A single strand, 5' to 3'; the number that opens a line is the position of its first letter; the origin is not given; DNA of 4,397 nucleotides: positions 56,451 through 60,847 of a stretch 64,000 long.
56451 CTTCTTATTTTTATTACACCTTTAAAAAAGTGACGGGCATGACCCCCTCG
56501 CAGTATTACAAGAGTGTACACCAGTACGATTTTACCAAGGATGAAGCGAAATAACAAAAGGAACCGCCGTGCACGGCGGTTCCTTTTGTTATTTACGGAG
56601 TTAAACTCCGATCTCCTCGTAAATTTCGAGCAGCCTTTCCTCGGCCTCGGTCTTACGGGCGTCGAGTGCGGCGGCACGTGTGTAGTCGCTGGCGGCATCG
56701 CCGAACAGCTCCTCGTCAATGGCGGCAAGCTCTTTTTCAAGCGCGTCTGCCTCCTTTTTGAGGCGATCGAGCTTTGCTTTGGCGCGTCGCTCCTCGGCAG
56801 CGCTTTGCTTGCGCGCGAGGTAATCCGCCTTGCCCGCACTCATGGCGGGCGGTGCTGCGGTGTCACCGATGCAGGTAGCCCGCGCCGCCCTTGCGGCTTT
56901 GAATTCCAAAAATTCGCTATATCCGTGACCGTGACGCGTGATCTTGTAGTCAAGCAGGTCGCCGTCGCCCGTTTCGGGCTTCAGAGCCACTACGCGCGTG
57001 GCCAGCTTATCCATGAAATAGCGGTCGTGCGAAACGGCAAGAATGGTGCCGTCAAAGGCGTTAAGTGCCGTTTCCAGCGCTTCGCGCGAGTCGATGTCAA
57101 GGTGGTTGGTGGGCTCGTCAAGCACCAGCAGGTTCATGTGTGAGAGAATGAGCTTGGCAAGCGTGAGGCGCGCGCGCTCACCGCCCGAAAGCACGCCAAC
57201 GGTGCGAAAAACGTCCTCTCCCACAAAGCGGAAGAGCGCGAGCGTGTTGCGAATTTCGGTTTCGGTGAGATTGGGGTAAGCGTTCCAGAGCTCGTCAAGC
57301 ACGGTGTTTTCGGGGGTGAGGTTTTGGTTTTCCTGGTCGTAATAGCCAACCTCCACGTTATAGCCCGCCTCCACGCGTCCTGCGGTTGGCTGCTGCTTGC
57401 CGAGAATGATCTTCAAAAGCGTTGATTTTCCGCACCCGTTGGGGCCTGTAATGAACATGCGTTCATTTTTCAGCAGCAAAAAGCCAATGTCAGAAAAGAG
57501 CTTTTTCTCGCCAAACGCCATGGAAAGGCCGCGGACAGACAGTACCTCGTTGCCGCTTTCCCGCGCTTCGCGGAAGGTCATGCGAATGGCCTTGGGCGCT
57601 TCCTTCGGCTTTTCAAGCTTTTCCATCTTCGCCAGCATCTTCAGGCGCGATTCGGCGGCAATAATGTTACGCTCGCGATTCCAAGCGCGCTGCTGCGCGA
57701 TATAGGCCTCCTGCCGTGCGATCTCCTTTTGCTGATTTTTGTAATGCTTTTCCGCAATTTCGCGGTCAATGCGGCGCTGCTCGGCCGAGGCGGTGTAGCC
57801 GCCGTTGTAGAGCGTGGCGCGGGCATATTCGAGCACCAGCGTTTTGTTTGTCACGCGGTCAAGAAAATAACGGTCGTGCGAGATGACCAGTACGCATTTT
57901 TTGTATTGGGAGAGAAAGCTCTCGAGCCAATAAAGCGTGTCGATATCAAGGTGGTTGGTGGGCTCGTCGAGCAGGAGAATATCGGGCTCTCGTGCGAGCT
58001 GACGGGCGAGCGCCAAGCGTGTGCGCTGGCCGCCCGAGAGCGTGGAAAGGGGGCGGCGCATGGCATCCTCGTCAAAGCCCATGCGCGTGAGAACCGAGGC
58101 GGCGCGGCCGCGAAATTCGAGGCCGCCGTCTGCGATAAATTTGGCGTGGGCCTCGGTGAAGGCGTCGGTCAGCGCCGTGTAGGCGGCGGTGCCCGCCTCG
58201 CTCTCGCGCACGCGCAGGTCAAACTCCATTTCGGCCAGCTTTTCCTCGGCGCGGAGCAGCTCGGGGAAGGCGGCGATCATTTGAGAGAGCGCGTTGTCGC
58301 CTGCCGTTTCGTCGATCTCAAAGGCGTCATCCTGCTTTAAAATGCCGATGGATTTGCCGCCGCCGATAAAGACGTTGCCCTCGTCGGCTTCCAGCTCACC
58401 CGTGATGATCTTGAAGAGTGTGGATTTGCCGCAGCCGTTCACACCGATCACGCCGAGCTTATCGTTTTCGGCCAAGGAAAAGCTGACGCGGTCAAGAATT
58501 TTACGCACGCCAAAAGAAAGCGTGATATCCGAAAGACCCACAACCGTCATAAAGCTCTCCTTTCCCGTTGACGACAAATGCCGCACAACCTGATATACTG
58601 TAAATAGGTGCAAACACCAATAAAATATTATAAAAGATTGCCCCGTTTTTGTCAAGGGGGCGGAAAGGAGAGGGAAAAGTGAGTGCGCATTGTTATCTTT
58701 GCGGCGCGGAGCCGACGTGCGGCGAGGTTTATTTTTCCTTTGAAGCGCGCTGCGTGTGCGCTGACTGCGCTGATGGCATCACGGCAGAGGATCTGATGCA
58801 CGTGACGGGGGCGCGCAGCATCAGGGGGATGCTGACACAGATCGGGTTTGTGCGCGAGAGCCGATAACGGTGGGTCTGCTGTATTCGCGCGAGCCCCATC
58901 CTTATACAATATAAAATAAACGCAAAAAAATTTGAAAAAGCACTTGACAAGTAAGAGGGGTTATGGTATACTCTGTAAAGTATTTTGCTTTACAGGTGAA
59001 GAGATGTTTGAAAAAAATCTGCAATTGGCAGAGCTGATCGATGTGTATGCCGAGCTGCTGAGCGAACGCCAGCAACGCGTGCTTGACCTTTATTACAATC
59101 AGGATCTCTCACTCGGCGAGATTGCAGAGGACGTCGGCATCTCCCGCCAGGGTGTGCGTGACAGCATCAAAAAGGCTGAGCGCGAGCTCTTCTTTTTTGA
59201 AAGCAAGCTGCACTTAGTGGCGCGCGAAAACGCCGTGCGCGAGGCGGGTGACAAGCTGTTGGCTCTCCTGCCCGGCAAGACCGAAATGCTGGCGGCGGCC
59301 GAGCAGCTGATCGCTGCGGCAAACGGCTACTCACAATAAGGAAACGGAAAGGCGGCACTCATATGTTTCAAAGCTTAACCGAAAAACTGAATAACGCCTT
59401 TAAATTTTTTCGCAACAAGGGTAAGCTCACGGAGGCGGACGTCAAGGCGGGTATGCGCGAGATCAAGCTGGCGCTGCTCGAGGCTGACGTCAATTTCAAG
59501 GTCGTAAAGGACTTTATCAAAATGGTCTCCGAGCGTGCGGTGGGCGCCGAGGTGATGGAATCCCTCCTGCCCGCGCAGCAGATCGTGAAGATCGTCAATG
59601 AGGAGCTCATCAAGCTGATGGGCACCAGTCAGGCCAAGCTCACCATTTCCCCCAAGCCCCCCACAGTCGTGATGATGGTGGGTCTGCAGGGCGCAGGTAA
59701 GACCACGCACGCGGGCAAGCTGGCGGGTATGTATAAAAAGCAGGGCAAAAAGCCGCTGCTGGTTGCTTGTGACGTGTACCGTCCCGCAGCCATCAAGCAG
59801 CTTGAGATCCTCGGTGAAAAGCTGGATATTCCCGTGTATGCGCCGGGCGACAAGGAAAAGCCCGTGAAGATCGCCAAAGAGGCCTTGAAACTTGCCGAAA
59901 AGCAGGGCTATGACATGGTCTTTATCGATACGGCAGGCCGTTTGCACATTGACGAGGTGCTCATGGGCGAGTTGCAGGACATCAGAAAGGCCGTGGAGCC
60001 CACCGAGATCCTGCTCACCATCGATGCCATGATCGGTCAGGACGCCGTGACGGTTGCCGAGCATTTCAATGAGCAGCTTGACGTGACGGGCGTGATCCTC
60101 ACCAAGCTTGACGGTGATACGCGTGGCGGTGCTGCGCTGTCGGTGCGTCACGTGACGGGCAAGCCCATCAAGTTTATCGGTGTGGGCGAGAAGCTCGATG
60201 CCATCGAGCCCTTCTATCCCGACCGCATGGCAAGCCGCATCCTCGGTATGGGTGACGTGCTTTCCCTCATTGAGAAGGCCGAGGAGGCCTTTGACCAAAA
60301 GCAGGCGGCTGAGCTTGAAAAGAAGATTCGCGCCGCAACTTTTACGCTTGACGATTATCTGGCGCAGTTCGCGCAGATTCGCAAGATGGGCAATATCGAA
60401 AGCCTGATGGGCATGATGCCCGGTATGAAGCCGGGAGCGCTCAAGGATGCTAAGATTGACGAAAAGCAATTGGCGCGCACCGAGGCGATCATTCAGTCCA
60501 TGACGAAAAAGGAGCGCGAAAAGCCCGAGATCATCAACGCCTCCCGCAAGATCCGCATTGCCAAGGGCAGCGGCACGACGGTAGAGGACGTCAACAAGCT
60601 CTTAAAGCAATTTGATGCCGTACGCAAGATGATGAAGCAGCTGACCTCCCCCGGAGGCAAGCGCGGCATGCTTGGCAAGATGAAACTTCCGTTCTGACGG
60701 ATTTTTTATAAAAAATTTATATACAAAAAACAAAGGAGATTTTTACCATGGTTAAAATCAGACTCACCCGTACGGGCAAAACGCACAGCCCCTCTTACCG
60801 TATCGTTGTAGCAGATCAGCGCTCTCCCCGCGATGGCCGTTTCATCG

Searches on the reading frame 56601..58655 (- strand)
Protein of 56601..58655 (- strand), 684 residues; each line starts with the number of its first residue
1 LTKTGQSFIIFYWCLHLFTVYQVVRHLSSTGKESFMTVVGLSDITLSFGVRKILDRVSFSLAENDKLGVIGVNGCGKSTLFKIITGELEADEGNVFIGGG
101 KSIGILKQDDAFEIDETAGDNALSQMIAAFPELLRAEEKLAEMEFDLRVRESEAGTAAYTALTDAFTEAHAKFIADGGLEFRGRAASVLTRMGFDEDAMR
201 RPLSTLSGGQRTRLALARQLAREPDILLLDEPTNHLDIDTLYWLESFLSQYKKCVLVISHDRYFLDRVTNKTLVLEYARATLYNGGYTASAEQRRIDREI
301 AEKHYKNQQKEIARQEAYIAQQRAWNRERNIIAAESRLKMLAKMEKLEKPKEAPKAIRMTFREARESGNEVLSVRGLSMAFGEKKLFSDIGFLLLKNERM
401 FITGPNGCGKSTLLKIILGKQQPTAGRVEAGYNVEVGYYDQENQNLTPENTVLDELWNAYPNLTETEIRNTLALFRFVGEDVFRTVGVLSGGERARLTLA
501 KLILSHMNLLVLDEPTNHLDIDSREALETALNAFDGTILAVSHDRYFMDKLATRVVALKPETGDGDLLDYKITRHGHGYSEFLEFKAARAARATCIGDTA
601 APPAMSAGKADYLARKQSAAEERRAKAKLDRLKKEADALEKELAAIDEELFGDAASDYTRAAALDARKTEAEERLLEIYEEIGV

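Call 85: search_protein_families(library=pfam, proteins=[window:56601-58655:-], max_evalue=0.00001)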
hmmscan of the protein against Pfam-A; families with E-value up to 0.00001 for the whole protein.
window:56601-58655:- (684 aa): 9 families
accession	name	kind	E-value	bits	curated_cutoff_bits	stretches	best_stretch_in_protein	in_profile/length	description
PF00005.33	ABC_tran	-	2.2e-53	180.9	25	2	54-234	1-137/137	ABC transporter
PF12848.13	ABC_tran_Xtn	-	1.9e-16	60.4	25.9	1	275-354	3-80/85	ABC transporter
PF13304.12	AAA_21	-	6.5e-14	53.1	27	0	400-417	2-19/304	AAA domain, putative AbiEii toxin, Type IV TA system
PF02463.25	SMC_N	-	2.5e-12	47.2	40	0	396-424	23-54/220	RecF/RecN/SMC N terminal domain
PF13401.12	AAA_22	-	1.6e-06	28.9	27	0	400-532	8-106/130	AAA domain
PF03215.21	Rad17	-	1.6e-06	28.6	23.8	0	399-418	47-66/186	Rad17 P-loop domain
PF13555.12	AAA_29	-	2.7e-06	27.5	27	0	398-414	23-39/61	P-loop containing region of AAA domain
PF01637.24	ATPase_2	-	6.8e-06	26.5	33.2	0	398-421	21-44/225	ATPase domain predominantly from Archaea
PF00931.28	NB-ARC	-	7.1e-06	25.9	23.5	0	399-444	20-65/248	NB-ARC domain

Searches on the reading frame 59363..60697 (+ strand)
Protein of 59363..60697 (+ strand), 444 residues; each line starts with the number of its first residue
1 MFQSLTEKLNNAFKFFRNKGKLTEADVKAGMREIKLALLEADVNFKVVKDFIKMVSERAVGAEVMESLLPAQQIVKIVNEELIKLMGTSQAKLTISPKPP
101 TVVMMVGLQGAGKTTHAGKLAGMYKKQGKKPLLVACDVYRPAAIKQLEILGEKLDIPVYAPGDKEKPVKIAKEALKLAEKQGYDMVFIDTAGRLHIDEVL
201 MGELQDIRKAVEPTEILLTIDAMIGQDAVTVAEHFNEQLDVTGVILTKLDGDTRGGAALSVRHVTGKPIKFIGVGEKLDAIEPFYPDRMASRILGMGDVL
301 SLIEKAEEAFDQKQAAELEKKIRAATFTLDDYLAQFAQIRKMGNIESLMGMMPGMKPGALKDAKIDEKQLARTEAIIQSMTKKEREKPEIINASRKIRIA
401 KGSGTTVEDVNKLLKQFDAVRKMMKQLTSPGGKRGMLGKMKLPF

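Call 85: search_protein_families(library=pfam, proteins=[window:59363-60697:+], max_evalue=0.00001)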
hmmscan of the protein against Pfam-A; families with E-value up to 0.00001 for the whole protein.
window:59363-60697:+ (444 aa): 4 families
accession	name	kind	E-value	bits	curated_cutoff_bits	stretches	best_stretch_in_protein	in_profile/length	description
PF00448.28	SRP54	-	3.4e-79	265.5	22.7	1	100-295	1-196/196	SRP54-type protein, GTPase domain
PF02978.25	SRP_SPB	-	4.8e-37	126.7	27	1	326-424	1-91/91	Signal peptide binding domain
PF02881.24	SRP54_N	-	1.6e-20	73.5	22.4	1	5-82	1-75/75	SRP54-type protein, helical bundle domain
PF01656.29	CbiA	-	6.5e-06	26.6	25.4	0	110-254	9-88/125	CobQ/CobB/MinD/ParA nucleotide binding domain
